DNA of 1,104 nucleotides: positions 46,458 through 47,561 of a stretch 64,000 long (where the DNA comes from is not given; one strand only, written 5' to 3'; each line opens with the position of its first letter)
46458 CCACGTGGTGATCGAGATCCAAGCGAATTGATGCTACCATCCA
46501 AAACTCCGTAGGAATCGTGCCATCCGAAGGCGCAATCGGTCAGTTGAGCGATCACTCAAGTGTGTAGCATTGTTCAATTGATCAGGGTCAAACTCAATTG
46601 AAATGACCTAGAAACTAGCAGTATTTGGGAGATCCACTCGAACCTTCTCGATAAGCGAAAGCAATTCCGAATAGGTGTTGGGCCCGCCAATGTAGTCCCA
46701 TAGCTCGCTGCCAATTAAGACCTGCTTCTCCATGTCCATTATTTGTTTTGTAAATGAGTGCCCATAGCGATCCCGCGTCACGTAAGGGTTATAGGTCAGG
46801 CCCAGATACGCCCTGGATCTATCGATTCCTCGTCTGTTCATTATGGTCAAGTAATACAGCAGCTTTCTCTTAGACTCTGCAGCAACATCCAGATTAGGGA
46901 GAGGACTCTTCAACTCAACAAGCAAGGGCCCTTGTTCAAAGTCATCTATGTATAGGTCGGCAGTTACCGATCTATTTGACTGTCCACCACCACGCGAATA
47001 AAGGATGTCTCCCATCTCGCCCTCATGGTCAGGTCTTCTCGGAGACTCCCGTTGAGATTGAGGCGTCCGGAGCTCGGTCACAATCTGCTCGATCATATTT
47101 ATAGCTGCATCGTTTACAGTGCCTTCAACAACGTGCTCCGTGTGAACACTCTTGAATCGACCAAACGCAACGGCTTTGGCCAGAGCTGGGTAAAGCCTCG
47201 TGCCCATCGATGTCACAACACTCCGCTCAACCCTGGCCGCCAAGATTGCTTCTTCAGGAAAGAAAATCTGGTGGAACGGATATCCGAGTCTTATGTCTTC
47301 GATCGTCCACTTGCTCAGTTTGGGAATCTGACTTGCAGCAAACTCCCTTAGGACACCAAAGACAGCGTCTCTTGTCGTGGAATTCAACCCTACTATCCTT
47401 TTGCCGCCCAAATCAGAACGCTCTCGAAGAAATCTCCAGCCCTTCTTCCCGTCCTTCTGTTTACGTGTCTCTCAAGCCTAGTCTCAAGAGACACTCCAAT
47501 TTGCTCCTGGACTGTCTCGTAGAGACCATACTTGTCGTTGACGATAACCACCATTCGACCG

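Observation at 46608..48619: Low-GC type II restriction-modification pair inserted flush against a native operon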

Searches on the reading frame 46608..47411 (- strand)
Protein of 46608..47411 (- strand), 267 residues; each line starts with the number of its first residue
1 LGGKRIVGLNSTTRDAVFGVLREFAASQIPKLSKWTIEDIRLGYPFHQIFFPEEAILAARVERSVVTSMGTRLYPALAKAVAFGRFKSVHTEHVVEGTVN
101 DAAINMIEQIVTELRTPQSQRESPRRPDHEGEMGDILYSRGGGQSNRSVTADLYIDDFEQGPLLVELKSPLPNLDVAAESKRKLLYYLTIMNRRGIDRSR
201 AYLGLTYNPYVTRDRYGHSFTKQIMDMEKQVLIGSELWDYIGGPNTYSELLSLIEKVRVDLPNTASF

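Call 4: search_protein_families(library=pfam, proteins=[window:46608-47411:-], max_evalue=0.01)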
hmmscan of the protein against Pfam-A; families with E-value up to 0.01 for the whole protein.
window:46608-47411:- (267 aa): 1 family
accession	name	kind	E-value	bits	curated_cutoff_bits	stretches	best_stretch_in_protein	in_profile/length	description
PF09520.16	RE_TdeIII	-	3.2e-48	164.9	27.2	1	32-257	20-241/242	Type II restriction endonuclease, TdeIII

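Call 5: search_protein_families(library=ncbifam, proteins=[window:46608-47411:-], max_evalue=0.001)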
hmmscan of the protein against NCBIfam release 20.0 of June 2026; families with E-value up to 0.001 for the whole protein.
window:46608-47411:- (267 aa): 0 families

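Call 6: search_protein_families(library=padloc, proteins=[window:46608-47411:-], max_evalue=0.001)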
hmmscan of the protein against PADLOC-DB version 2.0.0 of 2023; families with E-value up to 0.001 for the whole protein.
window:46608-47411:- (267 aa): 3 families
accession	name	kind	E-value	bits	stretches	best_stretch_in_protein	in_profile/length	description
PDLC03482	REase_II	-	8.3e-23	79.4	1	44-257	51-260/274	Type II restriction enzyme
PDLC03421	REase_II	-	1.9e-16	58.6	1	38-257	33-249/264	Type II restriction enzyme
PDLC03509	REase_II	-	1.2e-05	22.7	1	65-257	71-265/370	Type II restriction enzyme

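Call 7: search_solved_structures(query=window:46608-47411:-, max_evalue=1)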
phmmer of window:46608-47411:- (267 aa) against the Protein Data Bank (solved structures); distinct sequences matched with E-value up to 1: 2.
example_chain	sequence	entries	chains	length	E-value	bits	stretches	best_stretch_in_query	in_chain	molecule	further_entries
8fru_h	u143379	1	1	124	0.12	15.3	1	180-233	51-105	60S ribosomal protein uL29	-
7pwg_h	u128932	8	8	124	0.89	12.4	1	180-233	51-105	Ribosomal protein L29 | Ribosomal protein L35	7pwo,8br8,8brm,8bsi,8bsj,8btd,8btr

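Call 9: find_homologous_proteins(query=window:46608-47411:-)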
Query window:46608-47411:- (267 aa): 263 proteins with E <= 0.001 among 1371 candidates; the best 120 are listed.
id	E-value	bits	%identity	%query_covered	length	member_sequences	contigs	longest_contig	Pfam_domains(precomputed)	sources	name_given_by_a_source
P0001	1.8e-167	573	100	97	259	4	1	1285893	PF09520.17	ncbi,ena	-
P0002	3.7e-133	461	78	97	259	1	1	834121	PF09520.17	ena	-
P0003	1.4e-130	453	76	97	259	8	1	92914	PF09520.17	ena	-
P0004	9.1e-130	450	77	97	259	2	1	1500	PF09520.17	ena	-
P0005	7.6e-127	440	75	97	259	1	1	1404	PF09520.17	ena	-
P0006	4.2e-126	438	75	96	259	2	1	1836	PF09520.17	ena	-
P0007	2.6e-124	432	74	97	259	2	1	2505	PF09520.17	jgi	-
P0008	4.5e-121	421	73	95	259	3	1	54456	PF09520.17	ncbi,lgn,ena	-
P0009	1.7e-120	419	73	95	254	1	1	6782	PF09520.17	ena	-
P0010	4.2e-119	415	70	97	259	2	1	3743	PF09520.17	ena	-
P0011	2.5e-117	409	70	95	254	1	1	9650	PF09520.17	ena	-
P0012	8.5e-115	401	71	94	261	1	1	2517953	PF09520.17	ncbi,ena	-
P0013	2.2e-114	400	70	95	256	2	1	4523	PF09520.17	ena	-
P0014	2.4e-114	399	68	96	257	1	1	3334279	PF09520.17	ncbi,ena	-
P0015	6.4e-113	395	66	95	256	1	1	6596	PF09520.17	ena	-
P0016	9.8e-113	394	68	94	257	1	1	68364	PF09520.17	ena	-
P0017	3.2e-112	392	69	93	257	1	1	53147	PF09520.17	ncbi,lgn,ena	-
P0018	6.6e-112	391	68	95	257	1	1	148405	PF09520.17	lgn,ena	-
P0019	2.1e-111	390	67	94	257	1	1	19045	PF09520.17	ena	-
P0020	1.7e-110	387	66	95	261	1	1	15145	PF09520.17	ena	-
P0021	2.2e-110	386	66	95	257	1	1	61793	PF09520.17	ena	-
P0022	2.3e-110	386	66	96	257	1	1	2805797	PF09520.17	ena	-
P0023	3.4e-110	386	68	95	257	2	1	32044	PF09520.17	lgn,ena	-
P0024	6.0e-110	385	65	96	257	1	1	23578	PF09520.17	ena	-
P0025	6.4e-110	385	67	95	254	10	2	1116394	PF09520.17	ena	-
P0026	1.0e-109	384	66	94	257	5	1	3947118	PF09520.17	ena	-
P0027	1.1e-109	384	66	95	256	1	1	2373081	PF09520.17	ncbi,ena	-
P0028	2.0e-109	383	66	95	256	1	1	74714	PF09520.17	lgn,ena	-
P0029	2.6e-109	383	65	96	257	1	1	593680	PF09520.17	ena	-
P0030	4.1e-109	382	68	95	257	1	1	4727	PF09520.17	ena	-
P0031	8.7e-109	381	65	96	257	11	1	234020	PF09520.17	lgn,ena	-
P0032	9.3e-109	381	67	94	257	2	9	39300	PF09520.17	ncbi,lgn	-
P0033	1.3e-108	381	66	95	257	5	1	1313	PF09520.17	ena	-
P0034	1.4e-108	380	65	95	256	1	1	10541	PF09520.17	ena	-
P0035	1.4e-108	380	65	95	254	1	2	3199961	PF09520.17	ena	-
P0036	1.9e-108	380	65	96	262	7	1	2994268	PF09520.17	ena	-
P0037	3.5e-108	379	65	96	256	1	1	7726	PF09520.17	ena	-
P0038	4.9e-108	379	66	95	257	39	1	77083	PF09520.17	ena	-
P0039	5.0e-108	379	65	95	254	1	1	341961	PF09520.17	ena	-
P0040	6.1e-108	378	66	96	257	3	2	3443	PF09520.17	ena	-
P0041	7.2e-108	378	64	96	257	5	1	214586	PF09520.17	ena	-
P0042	8.1e-108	378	65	95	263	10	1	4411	PF09520.17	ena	-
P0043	1.2e-107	377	65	95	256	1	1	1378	PF09520.17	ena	-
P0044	1.2e-107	377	66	95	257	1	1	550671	PF09520.17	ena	-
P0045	1.4e-107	377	63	96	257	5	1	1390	PF09520.17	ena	-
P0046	1.6e-107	377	65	95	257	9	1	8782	PF09520.17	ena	-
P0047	2.4e-107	376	66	95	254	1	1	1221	PF09520.17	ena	-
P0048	3.9e-107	376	64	95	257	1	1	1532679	PF09520.17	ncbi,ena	-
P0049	3.9e-107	376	66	95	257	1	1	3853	PF09520.17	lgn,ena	-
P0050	4.1e-107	376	63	96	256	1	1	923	PF09520.17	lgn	-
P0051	4.3e-107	376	64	95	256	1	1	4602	PF09520.17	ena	-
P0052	4.8e-107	375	65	96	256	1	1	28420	PF09520.17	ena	-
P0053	6.4e-107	375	66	94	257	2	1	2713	PF09520.17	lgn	-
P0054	7.4e-107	375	64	96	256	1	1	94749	PF09520.17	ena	-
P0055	8.9e-107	375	63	95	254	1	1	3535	PF09520.17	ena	-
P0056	1.0e-106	374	65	96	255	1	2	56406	PF09520.17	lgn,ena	-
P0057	2.6e-106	373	65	95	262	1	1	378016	PF09520.17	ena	-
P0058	2.8e-106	373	63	96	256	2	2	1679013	PF09520.17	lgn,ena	-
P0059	3.5e-106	373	64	95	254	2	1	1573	PF09520.17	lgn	-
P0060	8.3e-106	371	63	95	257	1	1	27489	PF09520.17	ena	-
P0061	1.2e-105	371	62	95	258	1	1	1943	PF09520.17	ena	-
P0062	1.3e-105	371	64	94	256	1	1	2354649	PF09520.17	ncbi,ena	-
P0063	1.5e-105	371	65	95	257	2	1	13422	PF09520.17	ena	-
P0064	2.4e-105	370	65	95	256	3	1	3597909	PF09520.17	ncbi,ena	-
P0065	2.5e-105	370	62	95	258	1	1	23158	PF09520.17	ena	-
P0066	3.3e-105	369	65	95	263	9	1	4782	PF09520.17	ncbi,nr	ncbi:MAG: TdeIII family type II restriction endonuclease [Chloroflexi bacterium]|nr:TdeIII family ty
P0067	4.5e-105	369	64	95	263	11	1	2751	PF09520.17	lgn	-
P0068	7.1e-105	368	62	95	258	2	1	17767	PF09520.17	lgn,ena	-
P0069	1.2e-104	368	62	96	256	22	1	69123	PF09520.17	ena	-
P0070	2.0e-104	367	62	95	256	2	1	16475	PF09520.17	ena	-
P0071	4.3e-104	366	63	95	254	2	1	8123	PF09520.17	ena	-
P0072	4.3e-104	366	63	96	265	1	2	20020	PF09520.17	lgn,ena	-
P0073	9.5e-104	365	62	96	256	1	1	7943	PF09520.17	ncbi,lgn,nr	ncbi:MAG: TdeIII family type II restriction endonuclease [Chloroflexi bacterium]|nr:TdeIII family ty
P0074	4.5e-103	362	61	96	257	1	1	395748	PF09520.17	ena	-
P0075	5.2e-103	362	66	88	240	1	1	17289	PF09520.17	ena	-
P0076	5.4e-103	362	61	95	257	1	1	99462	PF09520.17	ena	-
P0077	1.0e-102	361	65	94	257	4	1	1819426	PF09520.17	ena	-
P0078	1.7e-102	361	62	95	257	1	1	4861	PF09520.17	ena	-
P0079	8.5e-102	358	61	96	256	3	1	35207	PF09520.17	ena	-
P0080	1.0e-101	358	62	95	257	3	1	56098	PF09520.17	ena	-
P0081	2.1e-101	357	63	95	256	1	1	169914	PF09520.17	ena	-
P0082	2.8e-101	357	61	92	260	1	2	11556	PF09520.17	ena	-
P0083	6.1e-101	355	60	93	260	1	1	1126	PF09520.17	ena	-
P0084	1.3e-100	354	62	96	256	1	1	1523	PF09520.17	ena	-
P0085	2.6e-100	353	64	91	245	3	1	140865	PF09520.17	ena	-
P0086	2.9e-100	353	62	93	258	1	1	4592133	PF09520.17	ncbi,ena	-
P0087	9.8e-100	352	61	95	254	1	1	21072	PF09520.17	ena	-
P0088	1.5e-99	351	64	95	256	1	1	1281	PF09520.17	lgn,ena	-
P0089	4.2e-99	349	59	96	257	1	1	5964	PF09520.17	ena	-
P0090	6.5e-99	349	61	95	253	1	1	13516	PF09520.17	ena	-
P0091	1.0e-98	348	63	95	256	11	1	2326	PF09520.17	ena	-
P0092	1.5e-98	348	62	93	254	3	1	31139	PF09520.17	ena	-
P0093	2.2e-98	347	61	93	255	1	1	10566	PF09520.17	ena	-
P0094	2.9e-97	343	61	96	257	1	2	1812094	PF09520.17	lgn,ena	-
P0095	4.4e-97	343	62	94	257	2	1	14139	PF09520.17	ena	-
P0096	8.5e-97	342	62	95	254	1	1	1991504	PF09520.17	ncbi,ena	-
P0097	1.1e-96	342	60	93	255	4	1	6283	PF09520.17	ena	-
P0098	1.6e-96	341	63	92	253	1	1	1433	PF09520.17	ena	-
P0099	2.9e-96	340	63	93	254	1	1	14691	PF09520.17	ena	-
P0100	3.0e-96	340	64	92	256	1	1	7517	PF09520.17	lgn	-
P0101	7.4e-96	339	59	93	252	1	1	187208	PF09520.17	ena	-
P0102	1.0e-95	338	61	93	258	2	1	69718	PF09520.17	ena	-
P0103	1.4e-95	338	61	97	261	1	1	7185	PF09520.17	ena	-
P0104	1.4e-95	338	61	94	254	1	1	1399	PF09520.17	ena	-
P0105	2.1e-94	334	62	92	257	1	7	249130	PF09520.17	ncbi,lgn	-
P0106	5.7e-94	333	58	97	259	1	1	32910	PF09520.17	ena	-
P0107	1.3e-93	331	59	95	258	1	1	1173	PF09520.17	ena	-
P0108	6.2e-93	329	57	93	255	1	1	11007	PF09520.17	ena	-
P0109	6.9e-92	326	65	84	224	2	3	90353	PF09520.17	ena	-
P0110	7.5e-92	326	58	95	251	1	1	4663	PF09520.17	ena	-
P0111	9.1e-92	325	58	94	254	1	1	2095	PF09520.17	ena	-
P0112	1.4e-91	325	58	94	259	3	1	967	PF09520.17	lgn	-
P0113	1.4e-91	325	58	93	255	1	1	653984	PF09520.17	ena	-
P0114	3.9e-91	323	61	93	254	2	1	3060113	PF09520.17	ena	-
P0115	7.1e-91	322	57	95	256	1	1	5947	PF09520.17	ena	-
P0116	1.7e-90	321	60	89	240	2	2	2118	PF09520.17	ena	-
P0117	3.3e-90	320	56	94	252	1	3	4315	PF09520.17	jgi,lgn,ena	-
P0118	3.7e-90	320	58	93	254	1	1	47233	PF09520.17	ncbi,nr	ncbi:MAG: TdeIII family type II restriction endonuclease [Dehalococcoidia bacterium]|nr:TdeIII famil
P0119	1.7e-89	318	57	93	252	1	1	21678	PF09520.17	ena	-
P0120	2.3e-89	317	58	92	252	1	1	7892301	PF09520.17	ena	-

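Call 11: find_encoding_contigs(protein=P0001, flank=10000, max_places=4)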
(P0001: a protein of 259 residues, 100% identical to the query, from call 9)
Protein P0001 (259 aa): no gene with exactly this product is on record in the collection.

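Call 12: find_encoding_contigs(protein=P0002, flank=10000, max_places=3)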
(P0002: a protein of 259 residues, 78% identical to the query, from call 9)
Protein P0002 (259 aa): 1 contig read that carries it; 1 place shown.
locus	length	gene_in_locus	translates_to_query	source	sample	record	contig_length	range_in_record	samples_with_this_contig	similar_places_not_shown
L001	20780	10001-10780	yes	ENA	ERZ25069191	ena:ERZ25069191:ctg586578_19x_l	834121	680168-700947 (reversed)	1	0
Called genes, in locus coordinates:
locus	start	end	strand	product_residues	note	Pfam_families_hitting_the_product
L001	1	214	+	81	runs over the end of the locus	-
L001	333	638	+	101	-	-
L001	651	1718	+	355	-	PF01547:SBP_bac_1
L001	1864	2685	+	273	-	PF00857:Isochorismatase (faint)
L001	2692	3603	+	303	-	PF01522:Polysacc_deac_1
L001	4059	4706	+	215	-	PF13489:Methyltransf_23, PF01209:Ubie_methyltran, PF02353:CMAS, PF06325:PrmA (weak), PF13847:Methyltransf_31, PF08241:Methyltransf_11, PF08242:Methyltransf_12, PF13649:Methyltransf_25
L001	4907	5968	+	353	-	PF02574:S-methyl_trans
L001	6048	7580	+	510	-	PF00070:Pyr_redox (faint), PF01134:GIDA (faint), PF01262:AlaDh_PNT_C (faint), PF01266:DAO (faint), PF07992:Pyr_redox_2, PF12831:FAD_oxidored (weak), PF13738:Pyr_redox_3 (faint), PF17806:SO_alpha_A3 (weak), +1 more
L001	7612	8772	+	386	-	PF00890:FAD_binding_2 (weak), PF01266:DAO, PF01494:FAD_binding_3 (weak), PF01946:Thi4 (weak), PF03486:HI0933_like (faint), PF07992:Pyr_redox_2 (faint), PF13450:NAD_binding_8, PF01593:Amino_oxidase (faint)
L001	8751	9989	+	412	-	PF01555:N6_N4_Mtase, PF01170:UPF0020 (weak)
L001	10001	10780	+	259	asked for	PF09520:HinfI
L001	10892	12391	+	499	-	PF22848:ASD1_dom, PF06964:Alpha-L-AF_C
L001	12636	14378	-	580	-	PF00005:ABC_tran, PF02463:SMC_N (faint), PF13304:AAA_21 (faint)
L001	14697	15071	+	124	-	PF04126:Cyclophil_like, PF18050:Cyclophil_like2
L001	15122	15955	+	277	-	PF13560:HTH_31 (weak), PF00753:Lactamase_B, PF12706:Lactamase_B_2 (weak)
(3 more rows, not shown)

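Call 13: find_encoding_contigs(protein=P0003, flank=10000, max_places=3)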
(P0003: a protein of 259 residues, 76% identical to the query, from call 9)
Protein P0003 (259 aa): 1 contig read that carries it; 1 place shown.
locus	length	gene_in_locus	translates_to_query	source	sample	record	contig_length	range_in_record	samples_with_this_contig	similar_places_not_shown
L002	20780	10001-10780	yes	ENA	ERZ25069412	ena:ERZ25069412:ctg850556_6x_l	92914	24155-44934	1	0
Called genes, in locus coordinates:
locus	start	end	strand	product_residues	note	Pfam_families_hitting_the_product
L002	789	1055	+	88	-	-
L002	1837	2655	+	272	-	PF00857:Isochorismatase (weak)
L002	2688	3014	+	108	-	PF01522:Polysacc_deac_1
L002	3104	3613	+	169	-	-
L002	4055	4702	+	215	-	PF02353:CMAS, PF13489:Methyltransf_23, PF05175:MTS (weak), PF01209:Ubie_methyltran, PF13847:Methyltransf_31, PF08241:Methyltransf_11, PF08242:Methyltransf_12, PF13649:Methyltransf_25, +1 more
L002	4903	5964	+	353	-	PF02574:S-methyl_trans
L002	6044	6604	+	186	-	PF00890:FAD_binding_2 (weak), PF01134:GIDA (weak), PF01262:AlaDh_PNT_C (weak), PF01266:DAO (weak), PF07992:Pyr_redox_2, PF12831:FAD_oxidored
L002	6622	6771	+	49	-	-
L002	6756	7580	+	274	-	PF07992:Pyr_redox_2, PF04324:Fer2_BFD (faint), PF17806:SO_alpha_A3 (weak)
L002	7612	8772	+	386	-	PF00890:FAD_binding_2 (weak), PF01266:DAO, PF03486:HI0933_like (faint), PF07992:Pyr_redox_2 (faint), PF13450:NAD_binding_8, PF01593:Amino_oxidase (faint)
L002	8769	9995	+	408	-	PF01555:N6_N4_Mtase, PF02086:MethyltransfD12 (faint), PF01170:UPF0020 (weak)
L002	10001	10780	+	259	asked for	PF09520:HinfI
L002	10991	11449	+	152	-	PF00583:Acetyltransf_1, PF13673:Acetyltransf_10, PF13508:Acetyltransf_7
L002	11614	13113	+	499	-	PF22848:ASD1_dom, PF06964:Alpha-L-AF_C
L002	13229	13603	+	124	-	PF04126:Cyclophil_like, PF18050:Cyclophil_like2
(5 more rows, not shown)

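Call 22: find_encoding_contigs(protein=P0012, flank=6000, max_places=2)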
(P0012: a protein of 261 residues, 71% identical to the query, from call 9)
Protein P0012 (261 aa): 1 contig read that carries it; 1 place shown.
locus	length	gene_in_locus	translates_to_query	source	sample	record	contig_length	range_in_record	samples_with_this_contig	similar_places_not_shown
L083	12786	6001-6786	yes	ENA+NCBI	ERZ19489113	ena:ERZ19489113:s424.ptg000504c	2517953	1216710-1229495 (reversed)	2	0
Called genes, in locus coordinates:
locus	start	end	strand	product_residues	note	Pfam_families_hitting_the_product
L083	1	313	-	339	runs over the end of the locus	PF02653:BPD_transp_2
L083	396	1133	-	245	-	PF00005:ABC_tran, PF02463:SMC_N (weak), PF13304:AAA_21 (faint)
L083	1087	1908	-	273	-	PF00005:ABC_tran, PF13304:AAA_21 (faint), PF12399:BCA_ABC_TP_C (weak)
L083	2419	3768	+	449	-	PF00587:tRNA-synt_2b, PF03129:HGTP_anticodon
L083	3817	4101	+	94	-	-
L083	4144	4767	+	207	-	-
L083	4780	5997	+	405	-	PF01555:N6_N4_Mtase, PF01170:UPF0020 (weak)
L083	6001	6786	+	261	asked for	PF09520:HinfI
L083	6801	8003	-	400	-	PF00579:tRNA-synt_1b, PF01479:S4 (weak)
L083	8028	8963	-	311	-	PF06574:FAD_syn, PF01687:Flavokinase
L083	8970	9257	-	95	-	PF07736:CM_1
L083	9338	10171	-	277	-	PF00290:Trp_syntA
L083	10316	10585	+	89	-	-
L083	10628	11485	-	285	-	PF13428:TPR_14 (faint), PF13432:TPR_16 (weak), PF14559:TPR_19 (faint), PF00515:TPR_1, PF07719:TPR_2, PF13181:TPR_8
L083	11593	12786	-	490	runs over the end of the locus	PF00535:Glycos_transf_2, PF10111:Glyco_tranf_2_2 (faint), PF13641:Glyco_tranf_2_3 (weak), PF00535:Glycos_transf_2, PF13641:Glyco_tranf_2_3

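Call 23: find_encoding_contigs(protein=P0014, flank=6000, max_places=2)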
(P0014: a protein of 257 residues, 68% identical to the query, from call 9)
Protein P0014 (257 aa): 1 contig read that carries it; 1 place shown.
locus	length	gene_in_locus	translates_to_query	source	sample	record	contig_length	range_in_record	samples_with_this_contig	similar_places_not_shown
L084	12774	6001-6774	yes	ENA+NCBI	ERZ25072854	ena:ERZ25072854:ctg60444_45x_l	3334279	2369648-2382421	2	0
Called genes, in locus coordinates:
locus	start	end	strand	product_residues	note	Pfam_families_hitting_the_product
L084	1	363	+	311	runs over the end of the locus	-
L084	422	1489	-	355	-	PF13088:BNR_2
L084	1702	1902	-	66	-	-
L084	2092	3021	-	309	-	PF00296:Bac_luciferase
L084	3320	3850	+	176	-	PF01878:EVE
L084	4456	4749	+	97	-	-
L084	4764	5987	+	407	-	PF01555:N6_N4_Mtase, PF02086:MethyltransfD12 (faint), PF01170:UPF0020 (weak), PF13847:Methyltransf_31 (faint)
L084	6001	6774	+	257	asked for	PF09520:HinfI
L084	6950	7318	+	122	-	-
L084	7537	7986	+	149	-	-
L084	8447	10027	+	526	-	-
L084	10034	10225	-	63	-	-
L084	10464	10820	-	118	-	PF01909:NTP_transf_2 (weak), PF18765:Polbeta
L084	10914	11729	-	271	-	PF00106:adh_short, PF08659:KR (weak), PF13561:adh_short_C2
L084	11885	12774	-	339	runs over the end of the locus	PF23988:DUF7309, PF22007:DUF6930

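Call 24: find_encoding_contigs(protein=P0026, flank=6000, max_places=2)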
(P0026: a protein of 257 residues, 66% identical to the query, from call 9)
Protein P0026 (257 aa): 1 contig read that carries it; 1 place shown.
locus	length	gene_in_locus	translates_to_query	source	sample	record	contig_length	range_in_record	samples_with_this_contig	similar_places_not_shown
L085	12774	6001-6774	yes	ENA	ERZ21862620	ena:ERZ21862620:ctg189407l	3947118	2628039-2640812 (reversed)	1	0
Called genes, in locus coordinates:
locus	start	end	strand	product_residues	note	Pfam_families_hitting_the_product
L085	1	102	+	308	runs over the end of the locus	PF01063:Aminotran_4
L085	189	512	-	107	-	-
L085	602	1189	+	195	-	PF01569:PAP2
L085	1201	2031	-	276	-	-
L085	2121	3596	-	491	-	PF00474:SSF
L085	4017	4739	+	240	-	PF00702:Hydrolase, PF13419:HAD_2 (weak)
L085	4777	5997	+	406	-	PF01555:N6_N4_Mtase (weak), PF01170:UPF0020 (faint)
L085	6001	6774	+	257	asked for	PF09520:HinfI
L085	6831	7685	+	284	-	PF00106:adh_short, PF01370:Epimerase (faint), PF08659:KR (weak), PF13561:adh_short_C2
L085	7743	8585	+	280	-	PF01135:PCMT (weak), PF01728:FtsJ (weak), PF13489:Methyltransf_23, PF01209:Ubie_methyltran, PF08241:Methyltransf_11, PF08242:Methyltransf_12, PF13649:Methyltransf_25, PF13847:Methyltransf_31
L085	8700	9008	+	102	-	PF01250:Ribosomal_S6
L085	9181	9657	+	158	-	PF00436:SSB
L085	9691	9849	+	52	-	-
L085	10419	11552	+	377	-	PF13623:SurA_N_2, PF13624:SurA_N_3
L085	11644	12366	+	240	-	-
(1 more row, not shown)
